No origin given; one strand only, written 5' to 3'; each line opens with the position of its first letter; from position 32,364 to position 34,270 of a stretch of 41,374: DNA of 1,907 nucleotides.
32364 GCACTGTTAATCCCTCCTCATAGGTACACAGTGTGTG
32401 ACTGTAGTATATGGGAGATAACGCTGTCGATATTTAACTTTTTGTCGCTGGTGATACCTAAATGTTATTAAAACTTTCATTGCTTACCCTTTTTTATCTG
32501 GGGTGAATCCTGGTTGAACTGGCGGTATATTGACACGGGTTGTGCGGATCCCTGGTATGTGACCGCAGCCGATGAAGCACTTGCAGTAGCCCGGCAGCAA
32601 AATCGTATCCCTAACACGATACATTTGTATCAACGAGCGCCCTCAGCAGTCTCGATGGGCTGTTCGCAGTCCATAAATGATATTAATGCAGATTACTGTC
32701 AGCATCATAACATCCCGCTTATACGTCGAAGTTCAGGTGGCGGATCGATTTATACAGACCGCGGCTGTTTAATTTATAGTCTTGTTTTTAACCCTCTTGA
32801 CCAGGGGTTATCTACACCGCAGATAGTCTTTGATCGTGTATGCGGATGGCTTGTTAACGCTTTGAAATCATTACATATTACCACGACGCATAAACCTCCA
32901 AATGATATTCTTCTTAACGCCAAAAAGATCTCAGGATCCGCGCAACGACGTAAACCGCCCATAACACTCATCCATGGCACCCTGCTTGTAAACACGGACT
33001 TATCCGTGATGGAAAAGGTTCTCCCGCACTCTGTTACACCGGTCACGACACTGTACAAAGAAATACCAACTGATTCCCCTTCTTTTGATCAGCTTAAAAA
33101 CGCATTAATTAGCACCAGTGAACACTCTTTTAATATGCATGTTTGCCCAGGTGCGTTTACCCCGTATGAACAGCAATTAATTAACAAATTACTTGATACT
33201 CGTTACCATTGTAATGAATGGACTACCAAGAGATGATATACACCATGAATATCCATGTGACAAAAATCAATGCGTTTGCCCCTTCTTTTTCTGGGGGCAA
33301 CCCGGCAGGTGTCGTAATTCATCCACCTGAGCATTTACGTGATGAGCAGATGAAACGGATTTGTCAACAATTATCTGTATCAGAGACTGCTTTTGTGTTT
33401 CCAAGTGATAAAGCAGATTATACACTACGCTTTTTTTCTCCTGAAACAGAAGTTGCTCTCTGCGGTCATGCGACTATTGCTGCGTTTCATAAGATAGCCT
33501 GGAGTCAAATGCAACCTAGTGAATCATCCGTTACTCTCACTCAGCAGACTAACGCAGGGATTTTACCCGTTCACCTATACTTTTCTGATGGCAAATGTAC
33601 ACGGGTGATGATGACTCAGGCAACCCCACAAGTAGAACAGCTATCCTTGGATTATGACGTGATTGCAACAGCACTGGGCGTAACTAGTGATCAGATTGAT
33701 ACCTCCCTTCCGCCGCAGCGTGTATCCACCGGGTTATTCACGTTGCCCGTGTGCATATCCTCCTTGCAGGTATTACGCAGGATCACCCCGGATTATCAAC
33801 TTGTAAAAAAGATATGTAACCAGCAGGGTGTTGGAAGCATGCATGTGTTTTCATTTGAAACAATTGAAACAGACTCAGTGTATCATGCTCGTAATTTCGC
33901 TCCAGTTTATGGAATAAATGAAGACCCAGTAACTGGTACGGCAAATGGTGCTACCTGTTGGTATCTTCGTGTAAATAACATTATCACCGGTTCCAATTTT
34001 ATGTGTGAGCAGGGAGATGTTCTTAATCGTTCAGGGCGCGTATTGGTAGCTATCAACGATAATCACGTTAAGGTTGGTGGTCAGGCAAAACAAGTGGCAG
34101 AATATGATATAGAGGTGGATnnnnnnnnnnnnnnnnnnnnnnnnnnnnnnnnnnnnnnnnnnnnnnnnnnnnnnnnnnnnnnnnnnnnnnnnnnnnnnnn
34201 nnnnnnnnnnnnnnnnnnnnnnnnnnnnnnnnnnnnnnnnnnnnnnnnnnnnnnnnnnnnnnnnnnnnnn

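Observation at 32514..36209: Tightly coupled four-gene cassette: LplA-like ligase, PhzF-like isomerase, homocitrate-synthase-family enzyme and radical SAM protein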

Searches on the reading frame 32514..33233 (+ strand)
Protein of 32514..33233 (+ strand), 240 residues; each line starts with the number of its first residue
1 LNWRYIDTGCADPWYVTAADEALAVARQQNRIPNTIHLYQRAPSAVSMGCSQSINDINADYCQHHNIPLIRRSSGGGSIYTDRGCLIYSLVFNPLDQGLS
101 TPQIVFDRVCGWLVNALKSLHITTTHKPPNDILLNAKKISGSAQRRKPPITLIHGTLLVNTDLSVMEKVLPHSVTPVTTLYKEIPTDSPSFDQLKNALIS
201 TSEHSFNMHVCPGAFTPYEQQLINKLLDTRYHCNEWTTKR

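Call 3: search_protein_families(library=pfam, proteins=[window:32514-33233:+], max_evalue=0.01)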
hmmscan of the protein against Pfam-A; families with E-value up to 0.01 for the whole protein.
window:32514-33233:+ (240 aa): 2 families
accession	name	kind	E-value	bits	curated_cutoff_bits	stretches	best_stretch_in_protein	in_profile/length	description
PF21948.1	LplA-B_cat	-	1.7e-38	133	27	1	12-200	1-197/200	Lipoyl protein ligase A/B catalytic domain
PF03099.24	BPL_LplA_LipB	-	7.9e-11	42.4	21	1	55-162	14-133/133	Biotin/lipoate A/B protein ligase family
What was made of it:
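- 32514..33236 (+): LplA-type lipoate/octanoate-protein ligase, catalytic (N-terminal) domain only, 240 aa, with no LplB-like C-terminal domain. Pfam LplA-B_cat scores 133 bits (call 3).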

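Call 4: search_protein_families(library=ncbifam, proteins=[window:32514-33233:+], max_evalue=0.01)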
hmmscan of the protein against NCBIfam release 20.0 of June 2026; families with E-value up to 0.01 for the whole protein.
window:32514-33233:+ (240 aa): 9 families
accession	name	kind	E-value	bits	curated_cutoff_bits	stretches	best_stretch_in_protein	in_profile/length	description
TIGR00545.2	lipoyltrans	equivalog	1.8e-35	122.5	280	1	4-173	2-176/328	lipoate--protein ligase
NF053750.1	LplA_large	exception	3.6e-34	118.3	480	1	4-240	1-248/248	lipoate-protein ligase large subunit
NF053790.1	LplA_LipA_fuse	exception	1.4e-27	96.6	800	1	38-172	36-166/606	bifunctional lipoate--protein ligase/lipoyl synthase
NF053751.1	LplAB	exception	3.5e-21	75.6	550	1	2-170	99-270/348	lipoate-protein ligase LplAB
NF006206.0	PRK08330.1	equivalog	0.00024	20.6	311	1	83-161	59-137/243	biotin--protein ligase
TIGR00121.1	birA_ligase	equivalog_domain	0.00092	18.9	83.1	1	81-141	47-106/235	biotin--[acetyl-CoA-carboxylase] ligase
NF008850.0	PRK11886.1-5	equivalog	0.0016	17.7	489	1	75-141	119-186/320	bifunctional biotin--[acetyl-CoA-carboxylase] ligase/biotin operon repressor BirA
NF010922.0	PRK14342.1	equivalog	0.0054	16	235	1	63-201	60-198/215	lipoyl(octanoyl) transferase LipB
NF047857.1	LipGcvHLiptaseLipL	equivalog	0.007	16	450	0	2-146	12-169/277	lipoyl-[GcvH]:protein N-lipoyltransferase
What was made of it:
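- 32514..33236 (+): It falls below the NCBIfam LplA_large cut-off (118 vs 480, call 4).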

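Call 18: search_solved_structures(query=window:32514-33233:+, max_evalue=0.001, show_alignments=3)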
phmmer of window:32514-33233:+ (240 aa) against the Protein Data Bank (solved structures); distinct sequences matched with E-value up to 0.001: 11.
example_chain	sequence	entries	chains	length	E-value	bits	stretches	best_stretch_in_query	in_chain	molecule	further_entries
2ars_A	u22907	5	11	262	1.7e-13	53.7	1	20-237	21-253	Lipoate-protein ligase A | PUTATIVE LIPOATE PROTEIN LIGASE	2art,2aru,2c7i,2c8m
3r07_A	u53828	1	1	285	2.3e-13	53.2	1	20-237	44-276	Lipoate-protein ligase A subunit 1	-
8cri_A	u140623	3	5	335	1.3e-12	50.8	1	33-164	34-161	lipoate--protein ligase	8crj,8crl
5iby_A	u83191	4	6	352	1.4e-12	50.7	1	38-166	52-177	Lipoate--protein ligase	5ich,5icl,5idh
1vqz_A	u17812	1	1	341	5.1e-12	48.8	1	39-173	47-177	lipoate-protein ligase, putative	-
1x2g_A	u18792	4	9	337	9.1e-12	48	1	8-169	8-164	Lipoate-protein ligase A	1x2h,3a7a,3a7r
5ij6_A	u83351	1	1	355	2.7e-10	43.2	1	39-173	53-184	Lipoate--protein ligase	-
4tvw_A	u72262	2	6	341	7.5e-10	41.7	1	8-169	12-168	Lipoate-protein ligase A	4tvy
5t8u_A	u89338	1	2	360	2.7e-08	36.6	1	44-171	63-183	Lipoate-protein ligase 1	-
6jom_A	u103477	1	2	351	8.8e-06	28.4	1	46-198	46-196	Lipoate--protein ligase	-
2e5a_A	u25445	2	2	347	0.00029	23.4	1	36-171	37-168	Lipoyltransferase 1 | Lipoyltransferase 1, mitochondrial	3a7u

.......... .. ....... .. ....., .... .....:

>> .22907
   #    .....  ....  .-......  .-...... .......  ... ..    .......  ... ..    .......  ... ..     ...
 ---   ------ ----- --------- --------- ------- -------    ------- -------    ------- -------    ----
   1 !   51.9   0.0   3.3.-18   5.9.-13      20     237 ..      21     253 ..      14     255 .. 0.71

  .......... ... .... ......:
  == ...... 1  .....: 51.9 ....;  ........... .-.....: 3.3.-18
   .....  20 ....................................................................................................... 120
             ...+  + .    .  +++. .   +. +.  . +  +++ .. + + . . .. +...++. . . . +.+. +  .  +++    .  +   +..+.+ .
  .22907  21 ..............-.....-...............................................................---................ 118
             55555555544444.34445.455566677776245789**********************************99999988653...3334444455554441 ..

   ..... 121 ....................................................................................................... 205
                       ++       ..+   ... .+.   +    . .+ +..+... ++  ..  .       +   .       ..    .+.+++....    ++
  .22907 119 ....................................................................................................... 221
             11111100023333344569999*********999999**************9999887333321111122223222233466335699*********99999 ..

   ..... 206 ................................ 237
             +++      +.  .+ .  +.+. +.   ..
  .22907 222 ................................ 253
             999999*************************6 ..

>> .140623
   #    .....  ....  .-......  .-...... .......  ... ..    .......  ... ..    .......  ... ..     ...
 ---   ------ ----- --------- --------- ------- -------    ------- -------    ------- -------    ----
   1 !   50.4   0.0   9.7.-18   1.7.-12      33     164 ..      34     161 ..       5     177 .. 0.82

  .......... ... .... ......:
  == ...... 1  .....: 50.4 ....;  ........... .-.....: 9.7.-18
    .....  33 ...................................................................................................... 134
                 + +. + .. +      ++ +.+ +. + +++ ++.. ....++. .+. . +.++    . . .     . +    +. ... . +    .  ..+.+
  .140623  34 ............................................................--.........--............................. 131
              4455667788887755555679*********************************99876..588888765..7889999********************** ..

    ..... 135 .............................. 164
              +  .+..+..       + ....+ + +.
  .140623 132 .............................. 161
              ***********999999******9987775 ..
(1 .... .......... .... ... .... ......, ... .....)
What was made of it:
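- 32514..33236 (+): The best solved relative is the Thermoplasma acidophilum LplA large subunit (E=1.7e-13, call 18).
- On LplA / Lpl-N lipoate-protein ligase: It aligns with T. acidophilum LplA (call 18).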

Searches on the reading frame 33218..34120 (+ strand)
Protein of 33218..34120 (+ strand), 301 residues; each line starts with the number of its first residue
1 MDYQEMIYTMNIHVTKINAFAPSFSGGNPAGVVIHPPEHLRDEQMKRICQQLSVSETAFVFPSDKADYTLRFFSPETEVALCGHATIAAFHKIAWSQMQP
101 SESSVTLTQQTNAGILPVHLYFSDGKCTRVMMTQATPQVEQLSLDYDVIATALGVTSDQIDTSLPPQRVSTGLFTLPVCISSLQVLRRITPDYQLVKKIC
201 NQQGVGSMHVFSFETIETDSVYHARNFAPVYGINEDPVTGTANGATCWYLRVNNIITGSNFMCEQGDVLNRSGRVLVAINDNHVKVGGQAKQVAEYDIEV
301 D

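Call 3: search_protein_families(library=pfam, proteins=[window:33218-34120:+], max_evalue=0.01)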
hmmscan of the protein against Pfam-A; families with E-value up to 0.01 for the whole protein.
window:33218-34120:+ (301 aa): 3 families
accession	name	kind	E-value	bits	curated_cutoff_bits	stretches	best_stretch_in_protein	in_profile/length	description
PF02567.21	PhzC-PhzF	-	5.6e-60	203.7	27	1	17-294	1-279/281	Phenazine biosynthesis-like protein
PF05544.16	Pro_racemase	-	0.00038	20.1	27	1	62-147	61-149/325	Proline racemase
PF01678.24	DAP_epimerase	-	0.0009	19.7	34.7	1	57-135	42-118/121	Diaminopimelate epimerase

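Call 4: search_protein_families(library=ncbifam, proteins=[window:33218-34120:+], max_evalue=0.01)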
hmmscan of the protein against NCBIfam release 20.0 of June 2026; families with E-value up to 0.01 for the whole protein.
window:33218-34120:+ (301 aa): 2 families
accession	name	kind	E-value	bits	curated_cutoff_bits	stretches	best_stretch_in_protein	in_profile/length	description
TIGR00654.1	PhzF_family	subfamily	2.9e-62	210.7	76.2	1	10-296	1-294/298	PhzF family phenazine biosynthesis isomerase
NF007625.0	PRK10281.1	equivalog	2.3e-58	197.7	386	1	11-299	2-298/301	PhzF family isomerase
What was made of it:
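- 33245..34123 (+): PhzF-family (DapF-fold) isomerase-like protein. Alternative starts lie at 33218 and 33233. It is an optional member of the cassette. Pfam PhzC-PhzF scores 204 bits and TIGR00654 scores 210.7 against a cut-off of 76.2 (calls 3, 4).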

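Call 19: search_solved_structures(query=window:33245-34120:+, max_evalue=0.001, show_alignments=2)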
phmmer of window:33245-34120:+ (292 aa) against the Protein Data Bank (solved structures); distinct sequences matched with E-value up to 0.001: 11.
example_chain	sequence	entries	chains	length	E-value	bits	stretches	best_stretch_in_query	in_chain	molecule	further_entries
3edn_A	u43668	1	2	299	5.1e-40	140.4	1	3-272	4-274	Phenazine biosynthesis protein, PhzF family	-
1qy9_A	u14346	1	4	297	2.6e-29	105.3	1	5-274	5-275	Uncharacterized isomerase YddE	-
1sdj_A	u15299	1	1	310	2.9e-29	105.1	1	5-274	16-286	Hypothetical protein yddE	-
1qya_A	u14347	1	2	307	3.4e-29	104.9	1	5-274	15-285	HYPOTHETICAL PROTEIN yddE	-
1s7j_A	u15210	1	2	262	3.9e-18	68.6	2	8-102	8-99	phenazine biosynthesis protein PhzF family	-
1ym5_A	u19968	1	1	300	7.8e-16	61.1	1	8-271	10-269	Hypothetical 32.6 kDa protein in DAP2-SLT2 intergenic region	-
4dun_A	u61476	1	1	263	2.6e-15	59.3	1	8-84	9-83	Putative phenazine biosynthesis PhzC/PhzF protein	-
1t6k_A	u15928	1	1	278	6.2e-13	51.6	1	7-250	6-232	Phenazine biosynthesis protein phzF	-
1u1v_A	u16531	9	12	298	7.1e-13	51.4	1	7-250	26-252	Phenazine biosynthesis protein phzF | Trans-2,3-dihydro-3-hydroxyanthranilate isomerase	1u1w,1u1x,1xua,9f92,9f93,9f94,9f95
5iwe_A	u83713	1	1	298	1.8e-12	50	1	7-250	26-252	Trans-2,3-dihydro-3-hydroxyanthranilate isomerase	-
1xub_A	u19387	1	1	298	1.4e-11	47.1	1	7-250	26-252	Phenazine biosynthesis protein phzF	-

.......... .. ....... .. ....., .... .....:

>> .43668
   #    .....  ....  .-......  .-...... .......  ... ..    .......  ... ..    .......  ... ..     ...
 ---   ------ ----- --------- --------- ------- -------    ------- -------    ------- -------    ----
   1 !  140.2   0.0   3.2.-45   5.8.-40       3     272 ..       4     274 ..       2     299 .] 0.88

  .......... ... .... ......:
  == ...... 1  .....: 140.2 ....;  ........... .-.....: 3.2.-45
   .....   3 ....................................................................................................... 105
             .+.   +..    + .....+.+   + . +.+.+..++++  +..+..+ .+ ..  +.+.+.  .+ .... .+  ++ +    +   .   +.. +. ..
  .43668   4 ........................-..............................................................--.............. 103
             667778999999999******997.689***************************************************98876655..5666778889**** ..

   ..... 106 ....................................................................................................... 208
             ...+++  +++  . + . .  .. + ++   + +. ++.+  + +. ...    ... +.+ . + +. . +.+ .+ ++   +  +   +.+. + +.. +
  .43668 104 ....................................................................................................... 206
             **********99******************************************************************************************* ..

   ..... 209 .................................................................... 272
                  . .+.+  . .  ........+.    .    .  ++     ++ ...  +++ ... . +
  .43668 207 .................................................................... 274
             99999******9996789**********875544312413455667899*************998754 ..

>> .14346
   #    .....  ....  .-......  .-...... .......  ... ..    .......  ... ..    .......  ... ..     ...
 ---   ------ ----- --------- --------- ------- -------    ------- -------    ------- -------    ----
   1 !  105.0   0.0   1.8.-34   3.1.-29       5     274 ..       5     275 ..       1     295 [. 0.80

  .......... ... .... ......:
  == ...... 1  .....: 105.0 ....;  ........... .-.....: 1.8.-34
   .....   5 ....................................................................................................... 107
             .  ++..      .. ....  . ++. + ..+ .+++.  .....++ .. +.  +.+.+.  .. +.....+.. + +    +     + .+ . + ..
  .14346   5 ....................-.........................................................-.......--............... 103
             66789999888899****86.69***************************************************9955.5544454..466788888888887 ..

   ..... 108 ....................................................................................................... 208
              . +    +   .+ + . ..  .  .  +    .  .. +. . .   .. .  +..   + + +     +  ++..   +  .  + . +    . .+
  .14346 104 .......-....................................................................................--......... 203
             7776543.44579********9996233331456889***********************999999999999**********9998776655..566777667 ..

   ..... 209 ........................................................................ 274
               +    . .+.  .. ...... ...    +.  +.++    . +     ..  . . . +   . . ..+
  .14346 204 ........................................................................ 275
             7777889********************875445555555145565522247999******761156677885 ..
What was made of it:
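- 33245..34123 (+): The best PDB match is 3EDN, an uncharacterised PhzF-family protein (E=5e-40, call 19). The SETAF, CGHAT and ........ motifs are present (call 19).
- On PhzF family isomerase: The SETAF motif appears in the alignment to 3EDN and YddE (call 19).
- Checked: Family profiles begin at the ATG at 33245, which would leave an 8-nt gap rather than an overlap (calls 3, 4, 19).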
